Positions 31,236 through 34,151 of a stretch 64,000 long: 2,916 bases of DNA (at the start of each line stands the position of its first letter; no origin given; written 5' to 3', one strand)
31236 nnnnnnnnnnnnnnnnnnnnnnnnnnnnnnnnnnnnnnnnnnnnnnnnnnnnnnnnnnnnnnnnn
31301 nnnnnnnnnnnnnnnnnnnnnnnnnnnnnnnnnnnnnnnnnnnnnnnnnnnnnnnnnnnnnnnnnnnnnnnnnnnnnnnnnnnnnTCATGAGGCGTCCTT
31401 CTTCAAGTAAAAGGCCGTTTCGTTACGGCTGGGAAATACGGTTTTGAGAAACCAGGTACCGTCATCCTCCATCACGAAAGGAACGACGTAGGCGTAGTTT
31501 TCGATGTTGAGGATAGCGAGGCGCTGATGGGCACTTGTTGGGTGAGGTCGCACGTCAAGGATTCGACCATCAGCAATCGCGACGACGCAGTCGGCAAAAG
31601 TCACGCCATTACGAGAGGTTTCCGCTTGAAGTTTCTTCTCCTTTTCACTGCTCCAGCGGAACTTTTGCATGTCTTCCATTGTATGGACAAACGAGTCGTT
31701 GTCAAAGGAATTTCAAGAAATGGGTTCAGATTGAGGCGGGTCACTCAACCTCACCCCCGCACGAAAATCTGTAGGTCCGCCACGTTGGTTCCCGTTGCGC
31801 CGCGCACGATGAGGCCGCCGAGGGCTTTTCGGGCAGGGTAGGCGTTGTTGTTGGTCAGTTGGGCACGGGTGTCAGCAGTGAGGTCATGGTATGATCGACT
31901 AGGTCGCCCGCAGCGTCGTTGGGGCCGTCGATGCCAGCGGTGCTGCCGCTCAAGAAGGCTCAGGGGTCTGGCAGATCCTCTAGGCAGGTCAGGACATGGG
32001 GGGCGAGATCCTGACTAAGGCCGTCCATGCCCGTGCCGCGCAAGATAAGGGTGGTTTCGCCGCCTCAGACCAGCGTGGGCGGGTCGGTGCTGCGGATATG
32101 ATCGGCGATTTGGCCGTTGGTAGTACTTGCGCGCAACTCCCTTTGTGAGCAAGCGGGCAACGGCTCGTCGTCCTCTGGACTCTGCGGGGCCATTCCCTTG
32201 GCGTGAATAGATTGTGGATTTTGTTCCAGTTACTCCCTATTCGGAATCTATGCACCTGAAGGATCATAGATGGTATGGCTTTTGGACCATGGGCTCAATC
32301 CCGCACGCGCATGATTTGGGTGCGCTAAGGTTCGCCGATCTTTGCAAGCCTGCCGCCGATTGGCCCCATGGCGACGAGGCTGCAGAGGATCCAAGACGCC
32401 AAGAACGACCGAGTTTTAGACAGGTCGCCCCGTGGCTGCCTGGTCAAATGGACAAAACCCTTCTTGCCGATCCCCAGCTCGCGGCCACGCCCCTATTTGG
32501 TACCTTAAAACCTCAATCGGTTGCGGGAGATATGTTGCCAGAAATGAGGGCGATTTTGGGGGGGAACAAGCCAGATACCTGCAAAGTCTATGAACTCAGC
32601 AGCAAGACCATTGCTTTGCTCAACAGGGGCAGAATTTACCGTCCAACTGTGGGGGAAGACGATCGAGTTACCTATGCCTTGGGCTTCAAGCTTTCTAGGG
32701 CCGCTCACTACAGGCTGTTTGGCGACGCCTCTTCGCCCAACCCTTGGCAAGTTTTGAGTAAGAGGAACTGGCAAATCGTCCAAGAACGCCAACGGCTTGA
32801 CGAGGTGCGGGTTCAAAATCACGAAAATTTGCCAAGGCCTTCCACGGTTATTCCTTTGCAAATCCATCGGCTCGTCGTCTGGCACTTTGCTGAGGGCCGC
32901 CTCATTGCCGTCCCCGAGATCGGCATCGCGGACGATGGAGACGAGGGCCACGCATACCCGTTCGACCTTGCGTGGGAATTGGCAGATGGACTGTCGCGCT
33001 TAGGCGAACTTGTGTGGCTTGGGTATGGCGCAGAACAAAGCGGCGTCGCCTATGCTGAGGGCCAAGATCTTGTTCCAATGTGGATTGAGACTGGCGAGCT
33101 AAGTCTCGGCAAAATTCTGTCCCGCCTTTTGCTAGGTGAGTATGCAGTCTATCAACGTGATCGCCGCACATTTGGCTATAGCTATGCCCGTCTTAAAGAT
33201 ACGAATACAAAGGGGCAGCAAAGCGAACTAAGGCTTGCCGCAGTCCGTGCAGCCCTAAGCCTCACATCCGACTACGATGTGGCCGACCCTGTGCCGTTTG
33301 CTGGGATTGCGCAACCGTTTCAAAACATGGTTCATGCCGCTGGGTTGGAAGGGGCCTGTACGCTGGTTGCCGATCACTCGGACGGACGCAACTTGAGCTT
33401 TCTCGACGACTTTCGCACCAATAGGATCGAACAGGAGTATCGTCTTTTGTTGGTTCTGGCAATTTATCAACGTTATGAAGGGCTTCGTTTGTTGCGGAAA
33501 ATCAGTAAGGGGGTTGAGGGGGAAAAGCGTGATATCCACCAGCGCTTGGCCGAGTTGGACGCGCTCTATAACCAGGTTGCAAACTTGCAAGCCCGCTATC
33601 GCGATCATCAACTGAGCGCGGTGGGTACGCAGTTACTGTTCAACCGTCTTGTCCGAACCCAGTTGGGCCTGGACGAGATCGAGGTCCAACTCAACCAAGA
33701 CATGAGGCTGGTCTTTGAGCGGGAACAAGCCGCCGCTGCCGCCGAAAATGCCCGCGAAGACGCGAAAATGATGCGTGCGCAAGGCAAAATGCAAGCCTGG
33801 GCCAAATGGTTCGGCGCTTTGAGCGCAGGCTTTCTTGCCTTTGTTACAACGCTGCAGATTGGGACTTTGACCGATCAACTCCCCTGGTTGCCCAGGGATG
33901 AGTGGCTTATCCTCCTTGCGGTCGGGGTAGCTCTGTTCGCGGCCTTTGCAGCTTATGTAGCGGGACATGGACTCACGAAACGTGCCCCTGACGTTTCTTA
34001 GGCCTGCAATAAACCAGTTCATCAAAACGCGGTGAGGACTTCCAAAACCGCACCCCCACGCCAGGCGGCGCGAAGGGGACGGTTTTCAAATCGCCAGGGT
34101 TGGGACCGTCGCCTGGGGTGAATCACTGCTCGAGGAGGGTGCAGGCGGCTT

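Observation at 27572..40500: Integration hotspot at the 3' end of glycerate kinase: three copies of the gene end delimit nested modules of the island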

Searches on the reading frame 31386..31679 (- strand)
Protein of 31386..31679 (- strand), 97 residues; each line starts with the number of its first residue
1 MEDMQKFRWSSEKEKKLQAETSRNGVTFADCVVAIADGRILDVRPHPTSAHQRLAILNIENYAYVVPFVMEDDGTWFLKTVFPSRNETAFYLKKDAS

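Call 6: search_protein_families(library=pfam, proteins=[window:31386-31679:-], max_evalue=0.01)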
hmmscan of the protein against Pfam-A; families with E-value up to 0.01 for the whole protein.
window:31386-31679:- (97 aa): 0 families

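Call 44: find_homologous_proteins(query=window:31386-31679:-, max_evalue=0.00001)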
Query window:31386-31679:- (97 aa): 65 proteins with E <= 0.00001 among 67 candidates.
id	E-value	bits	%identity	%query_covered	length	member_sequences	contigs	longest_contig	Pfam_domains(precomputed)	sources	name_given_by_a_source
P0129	1.3e-56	206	100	97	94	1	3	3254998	-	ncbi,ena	-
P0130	1.2e-49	184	86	100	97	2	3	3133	-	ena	-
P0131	5.8e-48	179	85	98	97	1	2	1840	-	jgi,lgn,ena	-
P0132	1.1e-46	175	82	97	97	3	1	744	-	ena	-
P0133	4.5e-46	173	84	95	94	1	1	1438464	-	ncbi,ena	-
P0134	6.1e-46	172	80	98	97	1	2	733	-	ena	-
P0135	7.6e-45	169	79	100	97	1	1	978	-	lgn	-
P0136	3.4e-44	166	79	95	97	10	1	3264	-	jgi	-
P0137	1.0e-43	165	79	97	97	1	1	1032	-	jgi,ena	-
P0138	1.1e-42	162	79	94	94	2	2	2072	-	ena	-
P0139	7.6e-42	159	76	97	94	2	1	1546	-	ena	-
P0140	1.1e-41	159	78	95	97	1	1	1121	-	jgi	jgi:hypothetical protein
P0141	1.2e-41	158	77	95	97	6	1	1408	-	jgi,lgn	jgi:hypothetical protein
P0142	2.0e-41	158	73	97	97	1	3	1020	-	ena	-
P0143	2.0e-41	158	73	97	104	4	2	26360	-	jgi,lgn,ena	-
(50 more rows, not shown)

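Call 45: find_encoding_contigs(protein=P0133, flank=10000, max_places=3)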
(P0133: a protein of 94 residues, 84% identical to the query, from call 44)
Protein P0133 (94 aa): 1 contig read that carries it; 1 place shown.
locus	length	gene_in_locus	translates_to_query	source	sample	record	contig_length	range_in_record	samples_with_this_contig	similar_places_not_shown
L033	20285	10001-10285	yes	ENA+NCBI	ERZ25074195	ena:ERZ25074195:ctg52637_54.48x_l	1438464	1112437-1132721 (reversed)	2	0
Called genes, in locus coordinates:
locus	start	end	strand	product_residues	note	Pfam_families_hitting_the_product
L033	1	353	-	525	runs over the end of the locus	PF00128:Alpha-amylase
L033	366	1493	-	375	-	PF00528:BPD_transp_1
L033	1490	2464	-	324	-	PF00528:BPD_transp_1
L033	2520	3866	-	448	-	PF01547:SBP_bac_1, PF13416:SBP_bac_8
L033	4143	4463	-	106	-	PF01541:GIY-YIG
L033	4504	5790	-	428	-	PF00464:SHMT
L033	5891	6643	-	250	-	PF00753:Lactamase_B, PF16123:HAGH_C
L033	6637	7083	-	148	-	PF00903:Glyoxalase, PF13669:Glyoxalase_4 (weak)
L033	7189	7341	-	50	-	-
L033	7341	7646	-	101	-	-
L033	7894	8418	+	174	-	PF01609:DDE_Tnp_1, PF13359:DDE_Tnp_4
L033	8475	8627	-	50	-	-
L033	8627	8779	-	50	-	-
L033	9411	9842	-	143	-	-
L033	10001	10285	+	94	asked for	-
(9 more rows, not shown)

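Call 70: search_protein_families(library=pfam, proteins=[window:31386-31679:-], max_evalue=1)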
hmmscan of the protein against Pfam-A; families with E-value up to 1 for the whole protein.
window:31386-31679:- (97 aa): 2 families
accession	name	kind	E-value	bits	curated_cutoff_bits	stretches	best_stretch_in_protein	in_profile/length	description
PF04365.19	BrnT_toxin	-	0.037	14.8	34.5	1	14-73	3-63/77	Ribonuclease toxin, BrnT, of type II toxin-antitoxin system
PF18364.6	Molybdopterin_N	-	0.099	13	26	1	34-51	11-28/41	Molybdopterin oxidoreductase N-terminal domain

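Call 80: find_encoding_contigs(protein=P0130, flank=5000, max_places=4)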
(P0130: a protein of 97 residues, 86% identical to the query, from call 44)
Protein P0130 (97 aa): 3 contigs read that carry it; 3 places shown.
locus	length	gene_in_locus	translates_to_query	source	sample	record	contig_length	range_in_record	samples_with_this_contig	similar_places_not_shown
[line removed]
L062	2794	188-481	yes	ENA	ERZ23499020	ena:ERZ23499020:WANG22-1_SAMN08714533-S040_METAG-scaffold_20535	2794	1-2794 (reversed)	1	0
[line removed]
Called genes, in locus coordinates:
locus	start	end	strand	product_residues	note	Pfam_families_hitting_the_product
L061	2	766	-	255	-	?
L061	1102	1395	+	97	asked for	-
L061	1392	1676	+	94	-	PF12441:CopG_antitoxin (weak)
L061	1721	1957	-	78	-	-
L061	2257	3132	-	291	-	?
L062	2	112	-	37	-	?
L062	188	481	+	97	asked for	-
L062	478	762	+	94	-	PF12441:CopG_antitoxin (weak)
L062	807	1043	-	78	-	-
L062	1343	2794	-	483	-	?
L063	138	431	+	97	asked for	-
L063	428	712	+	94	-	PF12441:CopG_antitoxin (weak)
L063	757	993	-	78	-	-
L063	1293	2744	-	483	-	?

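Call 81: find_encoding_contigs(protein=P0143, flank=6000, max_places=3)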
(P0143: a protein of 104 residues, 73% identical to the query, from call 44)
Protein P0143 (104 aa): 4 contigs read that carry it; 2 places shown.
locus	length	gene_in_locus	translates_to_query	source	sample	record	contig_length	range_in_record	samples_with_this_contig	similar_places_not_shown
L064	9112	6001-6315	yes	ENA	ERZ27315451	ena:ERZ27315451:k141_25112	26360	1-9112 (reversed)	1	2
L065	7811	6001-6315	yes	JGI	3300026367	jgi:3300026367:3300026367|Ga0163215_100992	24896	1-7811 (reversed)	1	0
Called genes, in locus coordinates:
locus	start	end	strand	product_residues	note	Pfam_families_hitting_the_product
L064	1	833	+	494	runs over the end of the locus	PF00289:Biotin_carb_N, PF02786:CPSase_L_D2, PF02222:ATP-grasp (weak), PF07478:Dala_Dala_lig_C, PF02785:Biotin_carb_C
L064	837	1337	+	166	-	PF25919:BSH_CusB (faint), PF25917:BSH_RND (weak), PF25973:BSH_CzcB (faint), PF00364:Biotin_lipoyl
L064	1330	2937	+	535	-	PF01039:Carboxyl_trans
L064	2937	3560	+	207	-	PF01323:DSBA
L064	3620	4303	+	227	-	PF00440:TetR_N, PF08359:TetR_C_4, PF17932:TetR_C_24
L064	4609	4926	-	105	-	-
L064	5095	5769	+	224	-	PF00239:Resolvase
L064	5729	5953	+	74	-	PF01381:HTH_3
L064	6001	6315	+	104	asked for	-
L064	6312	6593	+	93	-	PF12441:CopG_antitoxin (weak)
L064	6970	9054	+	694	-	PF27207:Y4lR_2nd, PF27203:Y4lR_C, PF03695:UPF0149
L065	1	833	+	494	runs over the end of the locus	PF00289:Biotin_carb_N, PF02786:CPSase_L_D2, PF02222:ATP-grasp (weak), PF07478:Dala_Dala_lig_C, PF02785:Biotin_carb_C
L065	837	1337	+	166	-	PF25919:BSH_CusB (faint), PF25917:BSH_RND (weak), PF25973:BSH_CzcB (faint), PF00364:Biotin_lipoyl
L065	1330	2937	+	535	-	PF01039:Carboxyl_trans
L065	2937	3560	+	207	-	PF01323:DSBA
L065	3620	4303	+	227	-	PF00440:TetR_N, PF08359:TetR_C_4, PF17932:TetR_C_24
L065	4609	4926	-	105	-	-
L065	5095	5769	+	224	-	PF00239:Resolvase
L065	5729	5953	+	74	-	PF01381:HTH_3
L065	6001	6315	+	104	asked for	-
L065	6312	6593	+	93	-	PF12441:CopG_antitoxin (weak)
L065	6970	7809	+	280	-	?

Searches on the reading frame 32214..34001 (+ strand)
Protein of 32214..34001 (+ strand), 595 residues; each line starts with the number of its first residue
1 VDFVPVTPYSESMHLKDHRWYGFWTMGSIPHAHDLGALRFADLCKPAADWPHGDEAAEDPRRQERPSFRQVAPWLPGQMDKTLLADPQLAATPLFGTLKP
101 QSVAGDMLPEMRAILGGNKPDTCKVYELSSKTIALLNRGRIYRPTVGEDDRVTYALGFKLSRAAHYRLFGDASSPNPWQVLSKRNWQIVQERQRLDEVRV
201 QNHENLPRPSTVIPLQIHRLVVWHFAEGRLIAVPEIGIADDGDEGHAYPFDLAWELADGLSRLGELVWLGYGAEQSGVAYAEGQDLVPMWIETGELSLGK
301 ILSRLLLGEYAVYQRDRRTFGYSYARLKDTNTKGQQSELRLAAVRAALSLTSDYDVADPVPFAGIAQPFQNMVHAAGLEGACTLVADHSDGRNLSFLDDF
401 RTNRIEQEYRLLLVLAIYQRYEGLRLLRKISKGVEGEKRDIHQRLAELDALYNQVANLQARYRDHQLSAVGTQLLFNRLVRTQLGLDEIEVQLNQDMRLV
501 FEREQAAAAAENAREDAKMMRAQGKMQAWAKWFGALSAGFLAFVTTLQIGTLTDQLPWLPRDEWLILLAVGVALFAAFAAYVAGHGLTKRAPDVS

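Call 6: search_protein_families(library=pfam, proteins=[window:32214-34001:+], max_evalue=0.01)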
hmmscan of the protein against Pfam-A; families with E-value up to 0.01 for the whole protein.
window:32214-34001:+ (595 aa): 0 families

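Call 24: find_homologous_proteins(query=window:32214-34001:+, max_evalue=0.00001)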
Query window:32214-34001:+ (595 aa): 2 proteins with E <= 0.00001 among 8000 candidates.
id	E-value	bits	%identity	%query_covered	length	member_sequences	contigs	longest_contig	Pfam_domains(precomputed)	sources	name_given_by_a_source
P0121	0.0e+0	1334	100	98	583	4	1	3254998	-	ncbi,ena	-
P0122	5.1e-187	641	84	56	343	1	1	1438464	-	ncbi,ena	-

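Call 25: find_encoding_contigs(protein=P0121, flank=10000, max_places=10)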
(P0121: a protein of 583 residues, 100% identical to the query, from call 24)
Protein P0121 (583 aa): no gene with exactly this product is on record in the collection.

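Call 26: list_cluster_members(proteins=[P0121, P0001])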
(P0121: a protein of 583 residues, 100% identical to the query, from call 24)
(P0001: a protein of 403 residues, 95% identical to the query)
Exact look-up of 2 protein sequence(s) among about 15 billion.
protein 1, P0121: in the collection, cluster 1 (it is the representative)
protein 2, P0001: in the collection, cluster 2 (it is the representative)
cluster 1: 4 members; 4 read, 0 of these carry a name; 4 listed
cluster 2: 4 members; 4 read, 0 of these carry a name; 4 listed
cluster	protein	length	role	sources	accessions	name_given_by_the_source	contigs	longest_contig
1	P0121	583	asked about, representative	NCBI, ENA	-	-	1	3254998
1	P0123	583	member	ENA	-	-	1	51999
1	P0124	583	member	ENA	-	-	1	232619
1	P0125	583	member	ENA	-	-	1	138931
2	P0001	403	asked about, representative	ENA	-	-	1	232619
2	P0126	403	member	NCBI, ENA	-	-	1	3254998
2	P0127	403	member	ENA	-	-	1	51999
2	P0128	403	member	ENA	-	-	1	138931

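Call 27: find_encoding_contigs(protein=P0124, flank=10000, max_places=4)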
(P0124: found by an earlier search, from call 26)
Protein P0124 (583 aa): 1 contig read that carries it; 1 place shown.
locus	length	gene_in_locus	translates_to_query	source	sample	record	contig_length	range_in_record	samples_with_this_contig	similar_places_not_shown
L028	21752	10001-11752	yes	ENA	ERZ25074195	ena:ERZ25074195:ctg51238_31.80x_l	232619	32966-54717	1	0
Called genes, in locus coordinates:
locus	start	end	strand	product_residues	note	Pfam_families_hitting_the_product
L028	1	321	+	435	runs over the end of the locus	PF00815:Histidinol_dh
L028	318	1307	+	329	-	PF08240:ADH_N, PF00107:ADH_zinc_N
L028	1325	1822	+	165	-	PF02776:TPP_enzyme_N (weak)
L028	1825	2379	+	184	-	PF02775:TPP_enzyme_C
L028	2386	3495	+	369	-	PF01070:FMN_dh, PF00478:IMPDH (weak)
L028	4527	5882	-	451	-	PF13701:DDE_Tnp_1_4, PF01609:DDE_Tnp_1, PF13701:DDE_Tnp_1_4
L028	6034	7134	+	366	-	PF13808:DDE_Tnp_1_assoc, PF01609:DDE_Tnp_1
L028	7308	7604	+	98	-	PF13384:HTH_23 (weak), PF13518:HTH_28, PF13551:HTH_29, PF13565:HTH_32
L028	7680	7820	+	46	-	PF13592:HTH_33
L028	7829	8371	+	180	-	PF13358:DDE_3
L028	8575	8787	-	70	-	-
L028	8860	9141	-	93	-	PF12441:CopG_antitoxin (weak)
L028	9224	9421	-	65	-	-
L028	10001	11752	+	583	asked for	-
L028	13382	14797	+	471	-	-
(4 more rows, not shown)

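Call 28: find_encoding_contigs(protein=P0123, flank=10000, max_places=4)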
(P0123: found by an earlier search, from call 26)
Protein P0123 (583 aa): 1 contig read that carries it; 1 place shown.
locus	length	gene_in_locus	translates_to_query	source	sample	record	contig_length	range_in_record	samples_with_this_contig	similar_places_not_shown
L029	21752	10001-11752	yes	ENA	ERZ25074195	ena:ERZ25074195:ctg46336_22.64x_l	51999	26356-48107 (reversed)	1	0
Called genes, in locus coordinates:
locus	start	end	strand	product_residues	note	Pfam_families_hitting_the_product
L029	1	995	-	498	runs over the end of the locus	PF00370:FGGY_N, PF02782:FGGY_C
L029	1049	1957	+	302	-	PF02423:OCD_Mu_crystall, PF01488:Shikimate_DH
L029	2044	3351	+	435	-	PF00815:Histidinol_dh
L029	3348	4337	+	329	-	PF08240:ADH_N, PF00107:ADH_zinc_N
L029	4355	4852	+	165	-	PF02776:TPP_enzyme_N (weak)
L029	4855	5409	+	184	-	PF02775:TPP_enzyme_C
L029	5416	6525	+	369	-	PF01070:FMN_dh, PF00478:IMPDH (weak)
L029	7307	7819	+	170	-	PF13384:HTH_23 (weak), PF13518:HTH_28, PF13551:HTH_29, PF13565:HTH_32, PF13592:HTH_33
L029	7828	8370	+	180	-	PF13358:DDE_3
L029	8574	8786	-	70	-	-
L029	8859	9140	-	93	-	PF12441:CopG_antitoxin (weak)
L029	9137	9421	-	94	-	-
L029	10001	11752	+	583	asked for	-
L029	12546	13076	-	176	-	-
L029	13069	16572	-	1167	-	PF28192:Cas13a_endoribonuclease, PF28350:Cas13a_C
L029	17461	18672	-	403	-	PF13660:DUF4147, PF05161:MOFRL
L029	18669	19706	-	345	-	PF00005:ABC_tran, PF08402:TOBE_2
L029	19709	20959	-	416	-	PF22422:MGH1-like_GH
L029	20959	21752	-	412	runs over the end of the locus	PF00528:BPD_transp_1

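Call 29: find_encoding_contigs(protein=P0125, flank=10000, max_places=4)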
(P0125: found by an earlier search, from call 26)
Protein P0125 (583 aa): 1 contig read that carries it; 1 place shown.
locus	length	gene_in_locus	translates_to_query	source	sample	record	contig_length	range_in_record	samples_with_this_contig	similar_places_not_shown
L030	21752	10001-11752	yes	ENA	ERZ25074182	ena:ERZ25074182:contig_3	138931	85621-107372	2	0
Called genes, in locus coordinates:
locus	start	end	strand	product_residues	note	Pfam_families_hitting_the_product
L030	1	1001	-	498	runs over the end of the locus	PF00370:FGGY_N, PF02782:FGGY_C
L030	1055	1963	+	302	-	PF02423:OCD_Mu_crystall, PF01488:Shikimate_DH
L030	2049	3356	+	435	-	PF00815:Histidinol_dh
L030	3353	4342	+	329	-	PF08240:ADH_N, PF00107:ADH_zinc_N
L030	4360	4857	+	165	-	PF02776:TPP_enzyme_N (weak)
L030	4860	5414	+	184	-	PF02775:TPP_enzyme_C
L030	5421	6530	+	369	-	PF01070:FMN_dh, PF00478:IMPDH (weak)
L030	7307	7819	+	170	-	PF13384:HTH_23 (weak), PF13518:HTH_28, PF13551:HTH_29, PF13565:HTH_32, PF13592:HTH_33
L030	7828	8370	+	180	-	PF13358:DDE_3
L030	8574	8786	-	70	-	-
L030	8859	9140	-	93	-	PF12441:CopG_antitoxin (weak)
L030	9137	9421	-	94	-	-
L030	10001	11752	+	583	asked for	-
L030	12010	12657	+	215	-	-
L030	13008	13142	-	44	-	-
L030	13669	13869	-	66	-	-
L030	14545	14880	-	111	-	-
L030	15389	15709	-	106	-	-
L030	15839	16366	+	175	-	-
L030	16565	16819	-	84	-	-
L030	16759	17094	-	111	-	-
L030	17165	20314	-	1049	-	PF28192:Cas13a_endoribonuclease, PF28350:Cas13a_C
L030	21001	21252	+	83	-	-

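Call 70: search_protein_families(library=pfam, proteins=[L029:8574-8786:-], max_evalue=1)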
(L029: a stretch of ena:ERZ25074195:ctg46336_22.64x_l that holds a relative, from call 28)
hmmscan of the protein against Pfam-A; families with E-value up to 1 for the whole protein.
L029:8574-8786:- (70 aa): 0 families
